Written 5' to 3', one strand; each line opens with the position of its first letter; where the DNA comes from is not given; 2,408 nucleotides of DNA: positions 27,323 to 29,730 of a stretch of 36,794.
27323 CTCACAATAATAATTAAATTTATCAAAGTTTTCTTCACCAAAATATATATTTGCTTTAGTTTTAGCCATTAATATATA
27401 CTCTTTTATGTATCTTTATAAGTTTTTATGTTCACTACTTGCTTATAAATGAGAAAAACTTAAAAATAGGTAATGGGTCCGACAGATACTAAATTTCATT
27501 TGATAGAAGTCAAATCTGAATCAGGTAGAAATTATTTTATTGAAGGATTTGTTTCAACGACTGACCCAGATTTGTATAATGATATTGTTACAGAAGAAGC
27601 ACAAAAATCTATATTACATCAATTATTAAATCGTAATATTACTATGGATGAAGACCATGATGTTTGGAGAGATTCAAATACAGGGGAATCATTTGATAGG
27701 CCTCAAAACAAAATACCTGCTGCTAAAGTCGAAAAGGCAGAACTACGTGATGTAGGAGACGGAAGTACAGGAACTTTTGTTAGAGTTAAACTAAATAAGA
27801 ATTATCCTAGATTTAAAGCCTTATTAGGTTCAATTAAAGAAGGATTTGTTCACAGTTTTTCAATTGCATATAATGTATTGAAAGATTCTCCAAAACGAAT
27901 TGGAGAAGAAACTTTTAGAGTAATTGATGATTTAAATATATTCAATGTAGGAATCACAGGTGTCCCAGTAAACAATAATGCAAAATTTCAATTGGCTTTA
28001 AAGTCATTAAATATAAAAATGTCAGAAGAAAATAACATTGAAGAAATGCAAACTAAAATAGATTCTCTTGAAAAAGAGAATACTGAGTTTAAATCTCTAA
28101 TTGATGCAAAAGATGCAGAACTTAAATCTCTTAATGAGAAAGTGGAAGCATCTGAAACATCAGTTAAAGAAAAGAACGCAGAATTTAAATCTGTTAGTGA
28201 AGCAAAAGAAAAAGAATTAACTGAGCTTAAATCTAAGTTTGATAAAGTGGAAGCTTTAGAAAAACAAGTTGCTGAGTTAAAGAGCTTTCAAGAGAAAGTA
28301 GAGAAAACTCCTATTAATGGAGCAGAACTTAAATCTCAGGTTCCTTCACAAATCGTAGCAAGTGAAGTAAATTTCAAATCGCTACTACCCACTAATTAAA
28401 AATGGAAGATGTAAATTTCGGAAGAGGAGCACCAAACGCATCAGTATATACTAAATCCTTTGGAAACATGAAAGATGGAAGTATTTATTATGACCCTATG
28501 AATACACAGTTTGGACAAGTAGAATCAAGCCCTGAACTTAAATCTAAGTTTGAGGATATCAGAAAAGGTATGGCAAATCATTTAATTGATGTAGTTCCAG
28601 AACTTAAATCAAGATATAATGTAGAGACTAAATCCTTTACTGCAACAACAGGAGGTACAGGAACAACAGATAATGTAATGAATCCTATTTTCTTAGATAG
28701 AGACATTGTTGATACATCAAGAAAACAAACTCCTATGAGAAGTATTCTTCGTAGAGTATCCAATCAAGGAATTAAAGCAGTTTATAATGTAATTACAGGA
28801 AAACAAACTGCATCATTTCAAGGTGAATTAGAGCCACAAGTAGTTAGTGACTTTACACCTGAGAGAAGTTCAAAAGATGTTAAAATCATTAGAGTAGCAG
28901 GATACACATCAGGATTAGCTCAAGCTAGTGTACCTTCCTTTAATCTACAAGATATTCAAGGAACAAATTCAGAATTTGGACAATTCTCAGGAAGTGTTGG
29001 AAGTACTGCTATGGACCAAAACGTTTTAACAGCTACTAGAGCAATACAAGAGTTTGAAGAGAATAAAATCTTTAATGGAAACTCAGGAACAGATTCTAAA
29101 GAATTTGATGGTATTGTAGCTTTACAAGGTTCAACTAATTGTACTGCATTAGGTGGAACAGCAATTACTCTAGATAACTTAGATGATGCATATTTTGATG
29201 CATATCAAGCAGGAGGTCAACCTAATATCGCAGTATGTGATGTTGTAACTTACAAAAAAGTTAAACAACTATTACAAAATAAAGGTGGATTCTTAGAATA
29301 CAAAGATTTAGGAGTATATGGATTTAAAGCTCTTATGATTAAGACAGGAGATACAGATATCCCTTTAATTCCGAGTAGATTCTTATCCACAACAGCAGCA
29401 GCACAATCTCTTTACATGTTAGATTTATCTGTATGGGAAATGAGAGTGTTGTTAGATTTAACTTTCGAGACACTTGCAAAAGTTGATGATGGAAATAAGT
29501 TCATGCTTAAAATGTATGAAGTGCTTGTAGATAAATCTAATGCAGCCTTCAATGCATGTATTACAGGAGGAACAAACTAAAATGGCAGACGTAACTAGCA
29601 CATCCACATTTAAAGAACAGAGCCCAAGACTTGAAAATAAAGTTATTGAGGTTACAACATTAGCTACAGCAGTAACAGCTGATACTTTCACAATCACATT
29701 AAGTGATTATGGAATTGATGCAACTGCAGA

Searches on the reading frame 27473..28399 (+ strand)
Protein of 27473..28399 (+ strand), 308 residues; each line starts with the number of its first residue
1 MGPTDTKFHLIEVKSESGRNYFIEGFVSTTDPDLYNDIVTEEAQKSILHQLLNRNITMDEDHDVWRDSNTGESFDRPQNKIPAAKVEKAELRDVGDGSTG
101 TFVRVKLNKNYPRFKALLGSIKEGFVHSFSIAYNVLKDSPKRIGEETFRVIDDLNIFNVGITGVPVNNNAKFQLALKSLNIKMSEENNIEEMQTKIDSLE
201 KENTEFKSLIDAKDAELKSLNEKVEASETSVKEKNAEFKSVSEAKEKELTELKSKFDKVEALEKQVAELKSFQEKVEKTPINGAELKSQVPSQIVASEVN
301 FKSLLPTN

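Call 8: search_protein_families(library=pfam, proteins=[window:27473-28399:+], max_evalue=0.01)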
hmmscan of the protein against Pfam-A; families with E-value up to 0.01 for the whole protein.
window:27473-28399:+ (308 aa): 3 families
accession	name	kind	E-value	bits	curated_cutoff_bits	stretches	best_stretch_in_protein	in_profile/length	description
PF04586.22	Peptidase_S78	-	4e-07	30.8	21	1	98-179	78-159/165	Caudovirus prohead serine protease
PF17045.10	CEP63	-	0.0062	16.8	33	1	182-286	23-124/263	Centrosomal protein of 63 kDa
PF06825.17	HSBP1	-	0.01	16.1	28.6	0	188-202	28-42/51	Heat shock factor binding protein 1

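Call 9: search_protein_families(library=phrogs, proteins=[window:27473-28399:+], max_evalue=0.001)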
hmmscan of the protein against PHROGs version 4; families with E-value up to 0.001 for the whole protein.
window:27473-28399:+ (308 aa): 3 families
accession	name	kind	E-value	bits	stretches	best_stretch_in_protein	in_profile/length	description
phrog_80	-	head and packaging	2.5e-09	37.9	1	12-243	225-452/607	head maturation protease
phrog_3244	-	head and packaging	5.3e-06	27.3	1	119-282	116-291/326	head maturation protease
phrog_4876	-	unknown function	0.00021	22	1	183-279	54-157/226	-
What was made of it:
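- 27473..28399 (+): Prohead protease (S78) fused to a coiled-coil, scaffold-like C-terminal region that carries seven E-x-K-S sites. PHROG head maturation protease (calls 8, 9).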

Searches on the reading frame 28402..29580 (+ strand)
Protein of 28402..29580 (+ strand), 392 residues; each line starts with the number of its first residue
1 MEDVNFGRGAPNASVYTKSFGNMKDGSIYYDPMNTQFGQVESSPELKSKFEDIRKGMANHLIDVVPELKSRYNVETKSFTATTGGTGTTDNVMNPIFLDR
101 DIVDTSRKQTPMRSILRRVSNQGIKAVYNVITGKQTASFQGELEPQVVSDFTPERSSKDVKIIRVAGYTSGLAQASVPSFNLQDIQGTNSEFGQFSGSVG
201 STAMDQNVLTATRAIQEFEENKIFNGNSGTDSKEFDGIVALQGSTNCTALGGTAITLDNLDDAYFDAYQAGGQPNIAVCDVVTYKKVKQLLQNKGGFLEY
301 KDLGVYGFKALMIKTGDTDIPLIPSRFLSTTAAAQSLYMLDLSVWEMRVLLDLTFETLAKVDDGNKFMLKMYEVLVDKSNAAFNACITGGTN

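Call 8: search_protein_families(library=pfam, proteins=[window:28402-29580:+], max_evalue=0.01)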
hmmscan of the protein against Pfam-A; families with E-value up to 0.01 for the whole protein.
window:28402-29580:+ (392 aa): 1 family
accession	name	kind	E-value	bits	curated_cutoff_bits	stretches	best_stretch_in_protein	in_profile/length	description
PF17236.8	SU10_MCP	-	5.6e-15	56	24.1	1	88-375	7-276/292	SU10 major capsid protein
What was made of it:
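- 28633..29580 (+): Predicted mature major capsid protein (S78-N392), with the HK97 fold. Pfam SU10_MCP, 56 bits, residues 88-375 (call 8).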

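Call 9: search_protein_families(library=phrogs, proteins=[window:28402-29580:+], max_evalue=0.001)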
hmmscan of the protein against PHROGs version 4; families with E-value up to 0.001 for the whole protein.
window:28402-29580:+ (392 aa): 4 families
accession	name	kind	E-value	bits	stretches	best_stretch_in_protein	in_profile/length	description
phrog_25898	-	head and packaging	6e-12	46.3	1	17-382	30-386/394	major head protein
phrog_1328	-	head and packaging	2.3e-06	28.1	1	228-370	144-287/583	major head protein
phrog_212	-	head and packaging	4.3e-05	24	1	220-342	124-237/301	major head protein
phrog_9953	-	head and packaging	4.6e-05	23.9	1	256-359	194-292/329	major head protein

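Call 11: search_dna_similar(query=window:28402-29580:+, collection=phages, mode=protein, max_rows=25)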
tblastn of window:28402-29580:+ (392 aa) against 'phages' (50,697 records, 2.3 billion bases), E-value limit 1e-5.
No match.

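Call 13: find_related_loci(query=window:28402-29580:+, collection=viral_contigs, flank=10000)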
Query window:28402-29580:+ (392 aa) in viral_contigs; peptide patterns used: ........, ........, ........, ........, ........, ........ (x = any residue, [..] = any of these).
14 stretches matched a pattern; 2 encode a relative of the query (tblastn E <= 1e-3); 2 distinct loci.
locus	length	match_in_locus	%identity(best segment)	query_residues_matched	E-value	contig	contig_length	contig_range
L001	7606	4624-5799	84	1-392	0e+0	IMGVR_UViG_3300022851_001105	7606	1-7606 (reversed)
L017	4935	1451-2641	74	3-392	0e+0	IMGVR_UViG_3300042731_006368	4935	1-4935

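Call 33: find_related_loci(query=window:28402-29580:+, collection=genome_contigs, flank=10000)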
Query window:28402-29580:+ (392 aa) in genome_contigs; peptide patterns used: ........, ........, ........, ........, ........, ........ (x = any residue, [..] = any of these).
34 stretches matched a pattern, but none encodes a relative of the query by tblastn (E <= 1e-3).
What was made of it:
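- Tried and rejected: Genome scan with the single capsid protein: nothing (call 33).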

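Call 35: find_related_loci(query=A1, collection=metagenome_contigs, flank=10000)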
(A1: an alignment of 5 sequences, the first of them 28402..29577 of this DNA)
Query A1 (392 aa) in metagenome_contigs; peptide patterns used: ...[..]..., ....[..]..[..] (x = any residue, [..] = any of these).
214 stretches matched a pattern; 2 encode a relative of the query (tblastn E <= 1e-3); 2 distinct loci.
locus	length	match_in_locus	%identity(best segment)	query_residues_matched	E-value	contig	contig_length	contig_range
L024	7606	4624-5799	84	1-392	0e+0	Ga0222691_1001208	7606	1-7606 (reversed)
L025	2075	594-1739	71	6-387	0e+0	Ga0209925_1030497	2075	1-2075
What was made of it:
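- Tried and rejected: Metagenome scan with a capsid profile: only the L001 duplicate and one short contig (call 35).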

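Call 42: search_solved_structures(query=A1, max_evalue=1, show_alignments=3)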
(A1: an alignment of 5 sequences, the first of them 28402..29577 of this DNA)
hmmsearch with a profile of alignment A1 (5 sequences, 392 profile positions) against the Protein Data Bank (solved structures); distinct sequences matched with E-value up to 1: 0.

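Call 43: find_homologous_proteins(query=window:28402-29580:+, max_evalue=1e-20)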
Query window:28402-29580:+ (392 aa): 226 proteins with E <= 1e-20 among 3548 candidates; the best 120 are listed.
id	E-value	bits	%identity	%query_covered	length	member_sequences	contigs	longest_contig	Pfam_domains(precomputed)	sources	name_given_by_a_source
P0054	2.4e-256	868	100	100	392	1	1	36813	PF17236.9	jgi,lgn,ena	-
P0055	2.2e-211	720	83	100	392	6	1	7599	PF17236.9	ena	-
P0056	8.0e-192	656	74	100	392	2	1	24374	PF17236.9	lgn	-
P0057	1.2e-186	639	74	99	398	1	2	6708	PF17236.9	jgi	jgi:hypothetical protein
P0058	1.1e-184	632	74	97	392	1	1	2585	PF17236.9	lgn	-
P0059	1.1e-181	622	74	98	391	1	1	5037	PF17236.9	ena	-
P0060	2.4e-179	615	72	98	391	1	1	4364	PF17236.9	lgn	-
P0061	4.2e-179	614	71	98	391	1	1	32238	PF17236.9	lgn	-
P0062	1.8e-178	612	71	97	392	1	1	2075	PF17236.9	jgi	-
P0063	2.8e-175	601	70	98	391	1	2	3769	PF17236.9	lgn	-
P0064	2.0e-174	598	71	99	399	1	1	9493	PF17236.9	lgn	-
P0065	7.3e-167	574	69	97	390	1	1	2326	PF17236.9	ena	-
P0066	9.0e-77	277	43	96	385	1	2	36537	PF17236.9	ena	-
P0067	2.5e-76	276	43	98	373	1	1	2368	PF17236.9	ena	-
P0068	8.1e-76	274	44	98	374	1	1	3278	PF17236.9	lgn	-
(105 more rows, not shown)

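Call 45: find_encoding_contigs(protein=P0064, flank=10000, max_places=2)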
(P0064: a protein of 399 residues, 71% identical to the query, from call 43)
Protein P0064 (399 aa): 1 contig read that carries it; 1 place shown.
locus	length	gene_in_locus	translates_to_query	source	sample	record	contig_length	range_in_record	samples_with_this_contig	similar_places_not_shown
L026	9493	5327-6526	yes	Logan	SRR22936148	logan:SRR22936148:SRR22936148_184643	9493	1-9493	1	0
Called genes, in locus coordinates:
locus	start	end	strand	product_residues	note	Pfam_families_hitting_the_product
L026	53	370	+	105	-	-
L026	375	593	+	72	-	-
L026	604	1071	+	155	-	-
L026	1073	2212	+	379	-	-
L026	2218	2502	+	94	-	-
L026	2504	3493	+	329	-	-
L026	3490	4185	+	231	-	-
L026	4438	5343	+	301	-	PF04586:Peptidase_S78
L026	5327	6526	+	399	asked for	PF17236:SU10_MCP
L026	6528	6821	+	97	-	-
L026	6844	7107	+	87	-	-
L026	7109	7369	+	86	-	-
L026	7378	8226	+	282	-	-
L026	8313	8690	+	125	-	-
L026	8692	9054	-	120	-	-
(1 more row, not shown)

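Call 46: find_encoding_contigs(protein=P0057, flank=10000, max_places=3)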
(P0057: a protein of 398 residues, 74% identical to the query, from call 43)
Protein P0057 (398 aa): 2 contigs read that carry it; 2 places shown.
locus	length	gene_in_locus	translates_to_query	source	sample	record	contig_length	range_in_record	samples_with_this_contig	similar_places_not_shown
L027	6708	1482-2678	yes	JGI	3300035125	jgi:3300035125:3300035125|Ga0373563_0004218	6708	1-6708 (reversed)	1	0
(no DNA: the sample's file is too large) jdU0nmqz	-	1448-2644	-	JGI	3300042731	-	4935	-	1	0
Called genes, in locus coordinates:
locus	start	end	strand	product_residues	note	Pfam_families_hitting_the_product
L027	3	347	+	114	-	?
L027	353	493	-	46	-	-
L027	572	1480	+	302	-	PF04586:Peptidase_S78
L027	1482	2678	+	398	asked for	PF17236:SU10_MCP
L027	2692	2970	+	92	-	-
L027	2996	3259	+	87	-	-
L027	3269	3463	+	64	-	-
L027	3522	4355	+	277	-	-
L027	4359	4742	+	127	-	-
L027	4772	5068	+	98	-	-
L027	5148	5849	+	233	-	-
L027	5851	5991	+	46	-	-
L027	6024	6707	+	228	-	?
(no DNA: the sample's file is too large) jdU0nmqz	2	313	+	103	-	?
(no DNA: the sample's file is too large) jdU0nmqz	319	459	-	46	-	-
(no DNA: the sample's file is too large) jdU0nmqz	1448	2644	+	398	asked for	PF17236:SU10_MCP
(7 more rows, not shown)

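Call 47: find_encoding_contigs(protein=P0059, flank=10000, max_places=2)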
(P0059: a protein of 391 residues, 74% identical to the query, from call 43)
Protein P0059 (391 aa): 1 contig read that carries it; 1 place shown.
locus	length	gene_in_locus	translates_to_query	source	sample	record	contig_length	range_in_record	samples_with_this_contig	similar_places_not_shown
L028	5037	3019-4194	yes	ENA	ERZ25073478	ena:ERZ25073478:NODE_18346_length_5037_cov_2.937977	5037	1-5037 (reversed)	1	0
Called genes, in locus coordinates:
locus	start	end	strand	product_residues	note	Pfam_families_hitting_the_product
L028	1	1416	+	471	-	?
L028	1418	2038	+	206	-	PF04233:Phage_Mu_F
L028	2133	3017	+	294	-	-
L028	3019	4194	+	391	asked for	PF17236:SU10_MCP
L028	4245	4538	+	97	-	-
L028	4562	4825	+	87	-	-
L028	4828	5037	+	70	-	?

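Call 48: find_encoding_contigs(protein=P0060, flank=10000, max_places=2)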
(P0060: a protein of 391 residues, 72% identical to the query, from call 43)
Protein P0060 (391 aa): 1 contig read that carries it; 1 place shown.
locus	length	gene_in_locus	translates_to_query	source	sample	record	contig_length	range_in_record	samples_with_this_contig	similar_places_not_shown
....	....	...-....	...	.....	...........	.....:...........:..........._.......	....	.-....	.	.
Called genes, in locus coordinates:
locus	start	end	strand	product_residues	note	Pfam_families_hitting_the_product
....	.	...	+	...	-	?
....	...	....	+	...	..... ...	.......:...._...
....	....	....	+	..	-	-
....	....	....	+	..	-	-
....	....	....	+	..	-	-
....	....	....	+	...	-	-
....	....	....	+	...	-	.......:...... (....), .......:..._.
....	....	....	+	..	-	?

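Call 62: search_solved_structures(query=A3, max_evalue=1, show_alignments=2)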
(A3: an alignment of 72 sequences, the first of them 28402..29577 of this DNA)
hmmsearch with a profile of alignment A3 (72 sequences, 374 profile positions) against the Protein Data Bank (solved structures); distinct sequences matched with E-value up to 1: 2.
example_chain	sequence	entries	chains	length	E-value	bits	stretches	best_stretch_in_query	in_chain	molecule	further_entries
9vel_C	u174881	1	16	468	0.35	13.3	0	204-316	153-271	Gp6.1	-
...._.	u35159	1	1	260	0.48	12.9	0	41-102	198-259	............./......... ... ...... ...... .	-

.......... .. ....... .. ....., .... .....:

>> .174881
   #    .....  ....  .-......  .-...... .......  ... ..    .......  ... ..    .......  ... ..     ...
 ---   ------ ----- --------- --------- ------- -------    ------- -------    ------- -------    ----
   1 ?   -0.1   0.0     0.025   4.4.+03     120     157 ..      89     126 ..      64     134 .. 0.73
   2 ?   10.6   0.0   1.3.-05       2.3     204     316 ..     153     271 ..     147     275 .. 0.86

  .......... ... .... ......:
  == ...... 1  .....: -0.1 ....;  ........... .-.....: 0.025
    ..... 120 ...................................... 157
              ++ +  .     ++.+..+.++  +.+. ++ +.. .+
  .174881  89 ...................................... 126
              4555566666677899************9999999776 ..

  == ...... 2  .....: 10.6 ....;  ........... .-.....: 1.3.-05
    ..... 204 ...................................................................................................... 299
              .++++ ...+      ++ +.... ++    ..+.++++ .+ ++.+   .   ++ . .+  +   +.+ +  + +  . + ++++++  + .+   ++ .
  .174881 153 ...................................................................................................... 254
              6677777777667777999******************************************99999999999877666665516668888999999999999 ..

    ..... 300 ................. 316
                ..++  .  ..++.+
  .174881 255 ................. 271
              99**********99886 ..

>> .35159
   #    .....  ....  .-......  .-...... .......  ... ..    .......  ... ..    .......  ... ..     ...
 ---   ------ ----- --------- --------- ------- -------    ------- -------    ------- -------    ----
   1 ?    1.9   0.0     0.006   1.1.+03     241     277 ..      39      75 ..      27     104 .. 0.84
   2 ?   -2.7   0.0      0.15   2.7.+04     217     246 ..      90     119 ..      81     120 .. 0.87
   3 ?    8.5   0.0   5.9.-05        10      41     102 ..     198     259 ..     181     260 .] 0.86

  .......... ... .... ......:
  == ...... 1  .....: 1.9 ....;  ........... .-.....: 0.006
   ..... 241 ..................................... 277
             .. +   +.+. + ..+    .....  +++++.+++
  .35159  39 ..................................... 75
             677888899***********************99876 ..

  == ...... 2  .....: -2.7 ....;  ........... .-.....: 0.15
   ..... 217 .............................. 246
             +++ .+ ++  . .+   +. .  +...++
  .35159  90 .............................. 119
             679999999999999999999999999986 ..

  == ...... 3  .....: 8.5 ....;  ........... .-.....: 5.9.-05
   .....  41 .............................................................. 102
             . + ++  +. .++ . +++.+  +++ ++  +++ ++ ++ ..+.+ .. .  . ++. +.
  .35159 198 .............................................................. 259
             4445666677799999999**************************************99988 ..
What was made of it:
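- Tried and rejected: PDB sequence searches with capsid profiles: no significant hit (calls 42, 62).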

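Call 71: predict_structure(alignment_id=A3)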
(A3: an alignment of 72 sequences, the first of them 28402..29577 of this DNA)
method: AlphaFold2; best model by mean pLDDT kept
length: 392 residues; sequences in the alignment: 72
mean_pLDDT: 74.9   pTM: 0.66
mean pLDDT of the five models: 74.9, 73.3, 73.0, 73.0, 67.7
residues with pLDDT >= 90: 141; 70-90: 107; 50-70: 80; < 50: 64
segments of 3 or more residues with pLDDT < 50: 1-8, 38-43, 45-47, 56-70, 72-95, 186-188
pLDDT, mean of each block of 10 residues (from residue 1): 44 64 62 54 48 50 46 39 39 51 78 90 91 84 83 91 87 63 50 51 79 90 94 94 92 90 93 93 89 68 60 82 91 91 94 87 83 94 92 74
secondary structure, 60 per line:
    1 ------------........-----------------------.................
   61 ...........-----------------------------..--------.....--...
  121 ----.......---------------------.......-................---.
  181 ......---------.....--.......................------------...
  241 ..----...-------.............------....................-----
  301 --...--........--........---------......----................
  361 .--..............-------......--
elements in order: H13-20 H44-71 H111-115 E118-120 E125-131 E153-159 E161-170 H171-176 E180-186 E196-200 H203-225 H238-242 E247-249 H257-269 E276-280 H281-295 E303-305 E308-315 E318-325 E335-340 E345-361 E364-377 E385-390
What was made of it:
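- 28402..28632 (+): Capsid delta (scaffolding) domain, residues 1-77, with E-x-K-S at residues 45, 67 and 75. The last site ends at K77. AlphaFold2 places a helix at residues 44-71 (call 71).
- On Delta-domain capsid proteins matured by a prohead protease (HK97 type): A helix at residues 44-71 precedes a disordered stretch at 72-95 (call 71).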

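Call 75: fold_search(model_id=the predicted structure, library=pdb)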
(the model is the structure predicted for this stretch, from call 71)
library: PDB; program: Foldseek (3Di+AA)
matches with E <= 10: 769; with E <= 0.001: 378
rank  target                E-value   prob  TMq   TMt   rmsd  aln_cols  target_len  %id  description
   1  9vel_A                4.0e-15  1.00  0.58  0.53   5.8       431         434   12  The composite cryo-EM structure of bacteriophage SPO1 capsid (released 2025-08-27)
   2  9vel_D                8.8e-15  1.00  0.59  0.53   7.1       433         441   12  The composite cryo-EM structure of bacteriophage SPO1 capsid (released 2025-08-27)
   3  9vel_B                1.4e-14  1.00  0.58  0.52   7.3       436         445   12  The composite cryo-EM structure of bacteriophage SPO1 capsid (released 2025-08-27)
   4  9vel_C                1.6e-14  1.00  0.58  0.52   6.8       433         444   11  The composite cryo-EM structure of bacteriophage SPO1 capsid (released 2025-08-27)
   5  7z48_F                2.3e-14  1.00  0.53  0.60   6.9       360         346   13  Bottom part (C5) of bacteriophage SU10 capsid (released 2022-08-10)
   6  7z46_J                7.8e-14  1.00  0.54  0.61   8.5       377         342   13  Top part (C5) of bacteriophage SU10 capsid (released 2022-08-24)
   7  8wol_1                1.3e-13  1.00  0.58  0.74   8.5       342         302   11  Cryo-EM structure of the Mmp1 encapasulin from Mycobacterium smegmatis (released 2024-11-27)
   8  8t6r                  1.5e-13  1.00  0.57  0.73   5.2       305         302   12  Acinetobacter baumannii 118362 family 2A cargo-loaded encapsulin shell (released 2024-03-13)
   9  9ny2_A                1.6e-13  1.00  0.55  0.67   9.2       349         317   13  Pseudomonas phage Pa223 capsid (released 2025-08-06)
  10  7z45_C                1.8e-13  1.00  0.52  0.58   9.6       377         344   14  Central part (C10) of bacteriophage SU10 capsid (released 2022-08-24)
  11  7z48_B                5.4e-13  1.00  0.51  0.58  10.0       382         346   14  Bottom part (C5) of bacteriophage SU10 capsid (released 2022-08-10)
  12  7z46_S                6.1e-13  1.00  0.51  0.58   9.2       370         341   14  Top part (C5) of bacteriophage SU10 capsid (released 2022-08-24)
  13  7z46_D                1.1e-12  1.00  0.51  0.57   8.8       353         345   13  Top part (C5) of bacteriophage SU10 capsid (released 2022-08-24)
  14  2ft1_G                1.8e-12  1.00  0.49  0.71   5.4       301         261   14  Bacteriophage HK97 Head II (released 2006-02-07)
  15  2fs3_A                2.1e-12  1.00  0.51  0.69   6.0       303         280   14  Bacteriophage HK97 K169Y Head I (released 2006-02-07)
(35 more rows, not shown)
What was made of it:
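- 28633..29580 (+): Foldseek matches SPO1, SU10 and HK97 capsid proteins at E 4e-15 to 2.5e-12 (call 75).
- On HK97-fold major capsid protein (Pfam SU10_MCP): Foldseek matches SPO1, SU10 and HK97 capsid chains at E 4e-15 to 2.5e-12 (call 75).
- Closest known: HK97 gp5 delta-domain capsid protein with K103/S104 maturation cleavage and flexible N-arm. Same: The fold is the same (call 75).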
